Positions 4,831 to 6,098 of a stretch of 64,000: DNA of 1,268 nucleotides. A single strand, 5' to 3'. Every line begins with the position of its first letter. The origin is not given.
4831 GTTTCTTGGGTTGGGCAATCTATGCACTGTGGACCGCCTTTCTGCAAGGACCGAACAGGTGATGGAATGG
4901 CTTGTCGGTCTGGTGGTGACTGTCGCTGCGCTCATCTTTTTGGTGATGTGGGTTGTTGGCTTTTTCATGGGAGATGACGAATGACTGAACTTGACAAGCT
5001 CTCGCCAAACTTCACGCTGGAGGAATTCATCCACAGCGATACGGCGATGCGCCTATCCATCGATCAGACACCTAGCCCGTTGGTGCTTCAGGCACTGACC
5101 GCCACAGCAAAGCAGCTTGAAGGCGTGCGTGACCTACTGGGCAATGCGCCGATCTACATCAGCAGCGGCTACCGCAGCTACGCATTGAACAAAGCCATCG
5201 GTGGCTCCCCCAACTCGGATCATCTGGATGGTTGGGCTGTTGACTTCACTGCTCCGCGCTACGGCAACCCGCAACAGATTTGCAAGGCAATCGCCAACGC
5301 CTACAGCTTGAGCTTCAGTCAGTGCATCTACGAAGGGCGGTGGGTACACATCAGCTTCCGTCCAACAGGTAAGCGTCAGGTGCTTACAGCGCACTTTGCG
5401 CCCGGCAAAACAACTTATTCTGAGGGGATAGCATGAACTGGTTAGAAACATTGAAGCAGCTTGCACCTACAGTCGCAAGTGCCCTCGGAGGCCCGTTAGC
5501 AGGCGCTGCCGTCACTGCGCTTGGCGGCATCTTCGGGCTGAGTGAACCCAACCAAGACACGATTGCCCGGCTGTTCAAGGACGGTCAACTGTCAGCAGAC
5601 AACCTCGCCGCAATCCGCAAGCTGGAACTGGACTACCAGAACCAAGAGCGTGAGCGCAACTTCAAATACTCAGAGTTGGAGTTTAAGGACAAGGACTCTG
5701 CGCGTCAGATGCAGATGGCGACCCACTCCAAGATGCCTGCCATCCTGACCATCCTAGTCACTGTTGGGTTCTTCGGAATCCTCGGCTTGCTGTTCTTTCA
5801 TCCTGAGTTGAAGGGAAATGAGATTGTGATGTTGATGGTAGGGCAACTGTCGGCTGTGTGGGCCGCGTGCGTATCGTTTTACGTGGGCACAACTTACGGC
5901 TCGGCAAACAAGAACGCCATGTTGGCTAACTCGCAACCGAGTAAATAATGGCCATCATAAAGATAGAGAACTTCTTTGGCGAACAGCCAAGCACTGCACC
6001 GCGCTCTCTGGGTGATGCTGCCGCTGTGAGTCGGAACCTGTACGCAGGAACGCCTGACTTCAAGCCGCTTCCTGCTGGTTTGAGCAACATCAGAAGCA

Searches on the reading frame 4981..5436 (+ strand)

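Call 10: search_protein_families(library=phrogs, proteins=[window:4981-5436:+], max_evalue=0.001)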
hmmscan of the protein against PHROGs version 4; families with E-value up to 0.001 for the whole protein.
window:4981-5436:+ (151 aa): 3 families
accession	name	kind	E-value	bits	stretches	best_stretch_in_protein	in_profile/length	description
phrog_894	-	lysis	8.9e-35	121.4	1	6-149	45-187/389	endolysin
phrog_28234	-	lysis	8.2e-07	29.4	1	8-82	245-314/372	endolysin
phrog_17373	-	other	8.6e-07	29.9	1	44-104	43-101/224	peptidase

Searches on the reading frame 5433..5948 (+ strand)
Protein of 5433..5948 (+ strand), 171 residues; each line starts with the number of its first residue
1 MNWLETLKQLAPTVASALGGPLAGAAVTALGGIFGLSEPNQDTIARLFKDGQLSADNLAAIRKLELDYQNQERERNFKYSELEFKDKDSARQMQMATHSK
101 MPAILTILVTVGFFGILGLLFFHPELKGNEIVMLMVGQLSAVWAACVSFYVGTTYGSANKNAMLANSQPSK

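Call 10: search_protein_families(library=phrogs, proteins=[window:5433-5948:+], max_evalue=0.001)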
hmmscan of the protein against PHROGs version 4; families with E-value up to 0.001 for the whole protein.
window:5433-5948:+ (171 aa): 2 families
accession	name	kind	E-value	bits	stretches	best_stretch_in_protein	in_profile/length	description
phrog_1544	-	unknown function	2.4e-18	67.6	1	3-165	6-193/200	-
phrog_9990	-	unknown function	0.00012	23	0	97-162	2-68/72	-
